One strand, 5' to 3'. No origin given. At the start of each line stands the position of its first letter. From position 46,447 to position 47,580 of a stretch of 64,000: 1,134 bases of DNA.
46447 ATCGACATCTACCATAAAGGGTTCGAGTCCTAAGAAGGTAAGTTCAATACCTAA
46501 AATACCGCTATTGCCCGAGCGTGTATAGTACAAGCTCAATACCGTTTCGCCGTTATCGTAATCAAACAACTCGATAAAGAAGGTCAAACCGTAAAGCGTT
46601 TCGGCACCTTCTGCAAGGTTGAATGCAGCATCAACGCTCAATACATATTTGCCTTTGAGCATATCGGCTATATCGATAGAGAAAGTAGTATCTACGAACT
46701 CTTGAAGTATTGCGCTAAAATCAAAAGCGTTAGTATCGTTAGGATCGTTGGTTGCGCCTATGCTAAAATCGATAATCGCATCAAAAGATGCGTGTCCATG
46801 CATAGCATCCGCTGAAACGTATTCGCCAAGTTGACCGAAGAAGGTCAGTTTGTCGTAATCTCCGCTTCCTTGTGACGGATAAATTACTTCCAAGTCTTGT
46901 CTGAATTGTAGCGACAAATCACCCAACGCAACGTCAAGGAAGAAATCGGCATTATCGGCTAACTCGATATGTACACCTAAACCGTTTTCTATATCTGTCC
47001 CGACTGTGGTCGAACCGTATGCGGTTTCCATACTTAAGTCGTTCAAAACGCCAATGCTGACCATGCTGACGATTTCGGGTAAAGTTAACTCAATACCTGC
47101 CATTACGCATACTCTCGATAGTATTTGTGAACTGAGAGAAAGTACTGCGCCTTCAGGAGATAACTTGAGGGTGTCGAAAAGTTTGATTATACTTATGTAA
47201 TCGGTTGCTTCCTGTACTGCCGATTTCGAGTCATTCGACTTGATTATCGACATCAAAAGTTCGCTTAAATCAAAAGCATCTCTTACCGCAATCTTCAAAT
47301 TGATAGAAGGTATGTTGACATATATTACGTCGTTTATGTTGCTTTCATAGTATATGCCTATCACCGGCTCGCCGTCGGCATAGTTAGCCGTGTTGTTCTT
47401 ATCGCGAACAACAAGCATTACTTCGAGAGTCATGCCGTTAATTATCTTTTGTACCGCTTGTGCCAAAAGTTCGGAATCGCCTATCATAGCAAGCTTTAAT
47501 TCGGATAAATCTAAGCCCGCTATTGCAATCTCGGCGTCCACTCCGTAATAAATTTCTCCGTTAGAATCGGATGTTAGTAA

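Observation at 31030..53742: A roughly 7,500-aa array of about 19-20 diverged modules with no family I can name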

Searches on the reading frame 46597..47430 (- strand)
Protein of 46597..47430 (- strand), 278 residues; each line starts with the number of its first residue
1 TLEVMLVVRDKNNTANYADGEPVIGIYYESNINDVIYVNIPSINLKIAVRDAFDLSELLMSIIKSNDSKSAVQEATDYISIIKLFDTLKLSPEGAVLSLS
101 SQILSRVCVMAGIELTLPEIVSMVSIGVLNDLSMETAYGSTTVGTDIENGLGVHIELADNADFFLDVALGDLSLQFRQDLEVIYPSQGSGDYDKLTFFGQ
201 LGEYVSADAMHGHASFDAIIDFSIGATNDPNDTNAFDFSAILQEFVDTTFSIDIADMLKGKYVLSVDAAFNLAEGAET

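Call 28: search_protein_representatives(alignment_id=A1)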
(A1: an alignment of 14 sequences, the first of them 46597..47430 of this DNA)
Query: 14 sequences, 281 profile positions. Proteins with E-value up to 0.001 (for the whole library): 67; up to 1e-10: 46; up to 1e-30: 27. The best 67 are listed.
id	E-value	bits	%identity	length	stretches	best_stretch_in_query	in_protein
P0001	8.9e-110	383.7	-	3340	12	19-270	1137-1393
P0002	1.6e-75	271.3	-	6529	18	26-263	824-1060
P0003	2.6e-66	241.2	-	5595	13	14-262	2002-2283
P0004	1.6e-64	235.3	-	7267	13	3-276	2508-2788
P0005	7.9e-64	233.0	-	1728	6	19-267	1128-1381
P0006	2.0e-63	231.7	-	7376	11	4-265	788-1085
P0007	2.0e-57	212.0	-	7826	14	3-270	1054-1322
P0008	2.2e-57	211.9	-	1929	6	6-267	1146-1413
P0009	5.9e-57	210.5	-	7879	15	8-263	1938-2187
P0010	8.5e-57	209.9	-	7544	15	3-270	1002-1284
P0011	8.3e-54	200.1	-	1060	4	4-264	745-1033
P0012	2.0e-53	198.8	-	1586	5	4-267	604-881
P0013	6.1e-53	197.3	-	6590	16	58-266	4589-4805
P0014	8.2e-51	190.3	-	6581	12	2-274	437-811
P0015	1.9e-50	189.1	-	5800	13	21-265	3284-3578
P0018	2.5e-43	165.8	-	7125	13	5-266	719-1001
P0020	2.0e-40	156.2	-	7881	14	3-260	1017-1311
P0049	1.4e-08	51.7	-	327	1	6-270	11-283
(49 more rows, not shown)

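Call 33: search_solved_structures(query=A1, max_evalue=10)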
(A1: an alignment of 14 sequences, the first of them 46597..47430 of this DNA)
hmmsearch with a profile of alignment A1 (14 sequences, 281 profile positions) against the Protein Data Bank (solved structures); distinct sequences matched with E-value up to 10: 0.

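Call 34: search_protein_families(library=pfam, alignment_id=A1, max_evalue=1)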
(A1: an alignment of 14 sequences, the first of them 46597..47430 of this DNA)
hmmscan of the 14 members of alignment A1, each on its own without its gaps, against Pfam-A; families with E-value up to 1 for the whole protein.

A. member 1, window:46597-47430:- (278 aa): 0 families

B. families by the number of members that match (of 14 scanned): 4 families
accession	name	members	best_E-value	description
PF21624.2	vRNAP_plug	1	0.023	Virion DNA-directed RNA polymerase, plug insertion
PF22309.2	HK-GC-Chemotax_sensor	1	0.16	HK/GC/Chemotaxis protein-like, sensor domain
PF13588.12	HSDR_N_2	1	0.16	Type I restriction enzyme R protein N terminus (HSDR_N)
PF12173.13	BacteriocIIc_cy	1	0.17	Bacteriocin class IIc cyclic gassericin A-like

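Call 54: list_cluster_members(proteins=[P0002, P0003, P0004, P0006, P0007, P0009, P0010, P0018, P0020, P0049])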
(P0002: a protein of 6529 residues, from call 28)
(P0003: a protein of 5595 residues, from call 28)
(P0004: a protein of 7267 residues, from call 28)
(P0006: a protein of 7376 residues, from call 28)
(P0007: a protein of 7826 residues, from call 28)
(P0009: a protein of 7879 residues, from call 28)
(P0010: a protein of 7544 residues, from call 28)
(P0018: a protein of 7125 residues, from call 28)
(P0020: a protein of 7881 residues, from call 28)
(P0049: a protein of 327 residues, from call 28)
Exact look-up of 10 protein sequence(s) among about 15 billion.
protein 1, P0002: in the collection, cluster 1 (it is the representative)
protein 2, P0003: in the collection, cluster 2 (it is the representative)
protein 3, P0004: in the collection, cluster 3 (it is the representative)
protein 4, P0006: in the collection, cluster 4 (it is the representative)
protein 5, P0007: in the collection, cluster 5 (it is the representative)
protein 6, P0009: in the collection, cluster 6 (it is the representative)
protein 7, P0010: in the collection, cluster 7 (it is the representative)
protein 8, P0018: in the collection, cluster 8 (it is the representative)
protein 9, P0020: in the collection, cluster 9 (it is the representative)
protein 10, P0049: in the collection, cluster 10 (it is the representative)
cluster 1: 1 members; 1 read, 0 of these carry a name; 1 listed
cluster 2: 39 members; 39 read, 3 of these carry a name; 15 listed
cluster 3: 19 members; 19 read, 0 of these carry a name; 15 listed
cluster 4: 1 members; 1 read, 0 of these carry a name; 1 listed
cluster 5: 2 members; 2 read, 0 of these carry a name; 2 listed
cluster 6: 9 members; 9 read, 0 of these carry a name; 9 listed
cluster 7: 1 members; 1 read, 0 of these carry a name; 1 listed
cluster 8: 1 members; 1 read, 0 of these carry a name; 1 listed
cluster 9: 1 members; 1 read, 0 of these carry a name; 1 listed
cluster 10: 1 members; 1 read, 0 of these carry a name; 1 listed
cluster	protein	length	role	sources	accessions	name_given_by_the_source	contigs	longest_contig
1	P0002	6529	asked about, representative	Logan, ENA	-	-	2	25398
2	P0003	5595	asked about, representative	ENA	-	-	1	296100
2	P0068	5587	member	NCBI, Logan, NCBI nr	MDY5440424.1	MAG: hypothetical protein SPG06_06695 [Eubacteriales bacterium] | hypothetical protein [Eubacteriales bacterium]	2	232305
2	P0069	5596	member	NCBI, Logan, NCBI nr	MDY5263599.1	MAG: hypothetical protein SPH07_00970 [Eubacteriales bacterium] | hypothetical protein [Eubacteriales bacterium]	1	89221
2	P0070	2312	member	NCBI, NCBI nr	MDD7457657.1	MAG: hypothetical protein PUK83_04445 [Clostridia bacterium] | hypothetical protein [Clostridia bacterium]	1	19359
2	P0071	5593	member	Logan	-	-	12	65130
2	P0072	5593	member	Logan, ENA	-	-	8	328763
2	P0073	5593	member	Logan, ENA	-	-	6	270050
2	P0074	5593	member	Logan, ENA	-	-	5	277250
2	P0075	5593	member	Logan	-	-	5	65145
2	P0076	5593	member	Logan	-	-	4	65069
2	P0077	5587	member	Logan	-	-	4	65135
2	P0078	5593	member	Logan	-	-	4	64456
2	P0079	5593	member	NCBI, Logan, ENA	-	-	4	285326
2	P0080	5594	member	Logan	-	-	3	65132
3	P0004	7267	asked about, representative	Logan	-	-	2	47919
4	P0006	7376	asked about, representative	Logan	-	-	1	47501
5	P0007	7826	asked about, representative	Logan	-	-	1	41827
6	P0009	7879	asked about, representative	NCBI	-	-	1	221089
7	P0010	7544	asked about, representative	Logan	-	-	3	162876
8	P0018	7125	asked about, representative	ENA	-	-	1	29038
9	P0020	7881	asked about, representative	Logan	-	-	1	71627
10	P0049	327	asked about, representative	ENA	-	-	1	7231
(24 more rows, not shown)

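Call 55: find_encoding_contigs(protein=P0003, flank=10000, max_places=2)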
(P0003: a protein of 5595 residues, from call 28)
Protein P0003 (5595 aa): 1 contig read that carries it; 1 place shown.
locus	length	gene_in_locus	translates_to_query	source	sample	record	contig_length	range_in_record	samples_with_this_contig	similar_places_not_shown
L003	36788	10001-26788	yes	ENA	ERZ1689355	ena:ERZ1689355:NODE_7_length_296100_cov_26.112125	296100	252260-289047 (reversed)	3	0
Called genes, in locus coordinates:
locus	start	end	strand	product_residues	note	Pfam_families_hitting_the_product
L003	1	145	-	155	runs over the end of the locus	PF01966:HD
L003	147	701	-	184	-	PF01227:GTP_cyclohydroI, PF14489:QueF (weak)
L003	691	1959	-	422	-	PF08245:Mur_ligase_M (weak), PF02875:Mur_ligase_C, PF27239:FOL3_C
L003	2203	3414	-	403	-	PF01676:Metalloenzyme, PF10143:PhosphMutase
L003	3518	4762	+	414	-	PF01553:Acyltransferase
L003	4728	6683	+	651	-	PF20736:Glyco_hydro127M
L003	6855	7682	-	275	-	PF07786:HGSNAT_cat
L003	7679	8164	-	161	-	-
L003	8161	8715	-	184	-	PF00440:TetR_N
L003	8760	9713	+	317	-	-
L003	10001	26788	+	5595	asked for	-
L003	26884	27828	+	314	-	PF03547:Mem_trans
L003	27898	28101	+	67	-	PF08984:DUF1858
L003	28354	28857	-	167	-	PF07670:Gate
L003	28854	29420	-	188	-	PF07670:Gate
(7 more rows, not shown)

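Call 56: find_encoding_contigs(protein=P0009, flank=10000, max_places=1)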
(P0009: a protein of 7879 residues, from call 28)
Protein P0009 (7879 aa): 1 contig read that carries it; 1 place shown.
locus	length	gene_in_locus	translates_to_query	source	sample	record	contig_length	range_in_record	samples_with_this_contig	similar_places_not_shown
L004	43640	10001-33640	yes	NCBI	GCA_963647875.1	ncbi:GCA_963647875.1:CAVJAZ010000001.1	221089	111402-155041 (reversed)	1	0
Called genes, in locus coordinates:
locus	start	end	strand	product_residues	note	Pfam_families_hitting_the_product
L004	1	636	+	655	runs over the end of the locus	PF06480:FtsH_ext (faint), PF07728:AAA_5 (faint), PF00004:AAA, PF17862:AAA_lid_3, PF01434:Peptidase_M41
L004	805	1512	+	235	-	PF02308:MgtC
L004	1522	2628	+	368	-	PF00070:Pyr_redox (faint), PF00890:FAD_binding_2 (weak), PF01266:DAO (faint), PF03486:HI0933_like, PF07992:Pyr_redox_2, PF12831:FAD_oxidored, PF13450:NAD_binding_8, PF22780:HI0933_like_1st, +1 more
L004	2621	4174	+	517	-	PF28550:DUF8436, PF07992:Pyr_redox_2 (faint), PF00070:Pyr_redox (faint), PF01266:DAO (faint), PF01494:FAD_binding_3 (weak), PF03486:HI0933_like (faint), PF13738:Pyr_redox_3 (faint), PF21688:FAD-depend_C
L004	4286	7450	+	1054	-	PF02368:Big_2 (faint), PF26918:Ig_Eae (faint), PF01841:Transglut_core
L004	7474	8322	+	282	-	PF20583:DUF6786 (faint)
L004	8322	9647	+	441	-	PF00480:ROK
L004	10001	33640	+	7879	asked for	PF13715:CarbopepD_reg_2 (faint), PF13620:CarboxypepD_reg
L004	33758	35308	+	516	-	-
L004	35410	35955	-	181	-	PF12773:DZR (weak)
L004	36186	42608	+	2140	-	-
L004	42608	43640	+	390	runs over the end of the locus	PF02646:RmuC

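Call 57: find_encoding_contigs(protein=P0010, flank=10000, max_places=1)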
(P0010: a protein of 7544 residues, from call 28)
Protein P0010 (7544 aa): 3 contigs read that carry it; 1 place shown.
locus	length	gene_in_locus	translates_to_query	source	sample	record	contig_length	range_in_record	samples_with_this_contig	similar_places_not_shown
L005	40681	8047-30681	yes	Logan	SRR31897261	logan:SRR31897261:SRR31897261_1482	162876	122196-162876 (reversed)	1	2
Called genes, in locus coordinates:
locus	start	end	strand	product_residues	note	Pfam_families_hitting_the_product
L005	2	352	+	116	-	?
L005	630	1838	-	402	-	PF01676:Metalloenzyme, PF10143:PhosphMutase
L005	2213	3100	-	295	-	PF01757:Acyl_transf_3 (faint), PF07786:HGSNAT_cat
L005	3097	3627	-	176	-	-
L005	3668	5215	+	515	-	PF02838:Glyco_hydro_20b, PF00728:Glyco_hydro_20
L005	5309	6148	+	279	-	-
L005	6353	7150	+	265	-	PF02585:PIG-L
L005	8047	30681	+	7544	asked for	-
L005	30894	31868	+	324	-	PF03547:Mem_trans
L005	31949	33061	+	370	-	PF13421:Band_7_1, PF01145:Band_7, PF17032:Zn_ribbon_15 (faint), PF24460:DUF7575 (faint), PF24463:DUF7577 (faint), PF12773:DZR, PF13240:Zn_Ribbon_1 (weak), PF13248:Zn_ribbon_3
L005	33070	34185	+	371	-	-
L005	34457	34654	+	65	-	PF08984:DUF1858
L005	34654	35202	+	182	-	PF07883:Cupin_2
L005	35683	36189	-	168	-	PF07670:Gate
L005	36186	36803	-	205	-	PF07670:Gate (weak)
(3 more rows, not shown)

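Call 58: find_encoding_contigs(protein=P0004, flank=6000, max_places=1)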
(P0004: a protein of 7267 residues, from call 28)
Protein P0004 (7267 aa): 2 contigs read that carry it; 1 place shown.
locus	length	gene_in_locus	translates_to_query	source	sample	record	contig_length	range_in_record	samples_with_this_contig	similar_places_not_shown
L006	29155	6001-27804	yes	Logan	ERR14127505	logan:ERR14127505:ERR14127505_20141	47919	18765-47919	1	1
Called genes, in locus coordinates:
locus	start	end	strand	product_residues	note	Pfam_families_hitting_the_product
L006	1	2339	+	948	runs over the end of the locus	PF02368:Big_2 (weak), PF26918:Ig_Eae (weak), PF01841:Transglut_core (weak)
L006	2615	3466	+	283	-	PF14315:DUF4380 (faint)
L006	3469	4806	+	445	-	PF00480:ROK (weak)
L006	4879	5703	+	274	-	PF02585:PIG-L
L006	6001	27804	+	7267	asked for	PF13620:CarboxypepD_reg, PF13715:CarbopepD_reg_2 (weak), PF17210:SdrD_B (weak), PF07532:Big_4 (faint)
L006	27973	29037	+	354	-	PF00155:Aminotran_1_2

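Call 59: find_encoding_contigs(protein=P0007, flank=6000, max_places=1)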
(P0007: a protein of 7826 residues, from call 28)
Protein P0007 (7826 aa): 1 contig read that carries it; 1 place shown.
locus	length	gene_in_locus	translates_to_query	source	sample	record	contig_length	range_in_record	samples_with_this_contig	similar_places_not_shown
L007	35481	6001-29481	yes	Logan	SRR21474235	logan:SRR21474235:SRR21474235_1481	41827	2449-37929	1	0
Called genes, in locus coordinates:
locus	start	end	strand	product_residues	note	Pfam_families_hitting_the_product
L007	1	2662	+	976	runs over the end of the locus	PF02368:Big_2 (faint), PF01841:Transglut_core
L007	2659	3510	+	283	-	-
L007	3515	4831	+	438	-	PF00480:ROK (weak)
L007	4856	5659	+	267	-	PF02585:PIG-L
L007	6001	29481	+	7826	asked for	PF13620:CarboxypepD_reg, PF13715:CarbopepD_reg_2 (weak)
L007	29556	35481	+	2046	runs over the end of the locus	PF05547:Peptidase_M6 (faint), PF25390:WD40_RLD, PF07523:Big_3 (faint), PF13540:RCC1_2, PF25390:WD40_RLD, PF02368:Big_2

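Call 60: find_encoding_contigs(protein=P0006, flank=6000, max_places=1)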
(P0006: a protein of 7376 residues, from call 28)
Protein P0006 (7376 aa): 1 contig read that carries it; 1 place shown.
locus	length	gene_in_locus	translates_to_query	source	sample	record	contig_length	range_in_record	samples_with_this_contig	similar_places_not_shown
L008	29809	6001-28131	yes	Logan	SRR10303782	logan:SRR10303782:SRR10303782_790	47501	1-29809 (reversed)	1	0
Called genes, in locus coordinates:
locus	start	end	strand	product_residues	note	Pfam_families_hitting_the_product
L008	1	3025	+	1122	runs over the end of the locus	PF00580:UvrD-helicase, PF01443:Viral_helicase1 (faint), PF13245:AAA_19, PF13361:UvrD_C, PF13538:UvrD_C_2 (faint), PF12705:PDDEXK_1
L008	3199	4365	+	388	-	-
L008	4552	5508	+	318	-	PF01544:CorA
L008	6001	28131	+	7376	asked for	PF13620:CarboxypepD_reg, PF13715:CarbopepD_reg_2 (faint)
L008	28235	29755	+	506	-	-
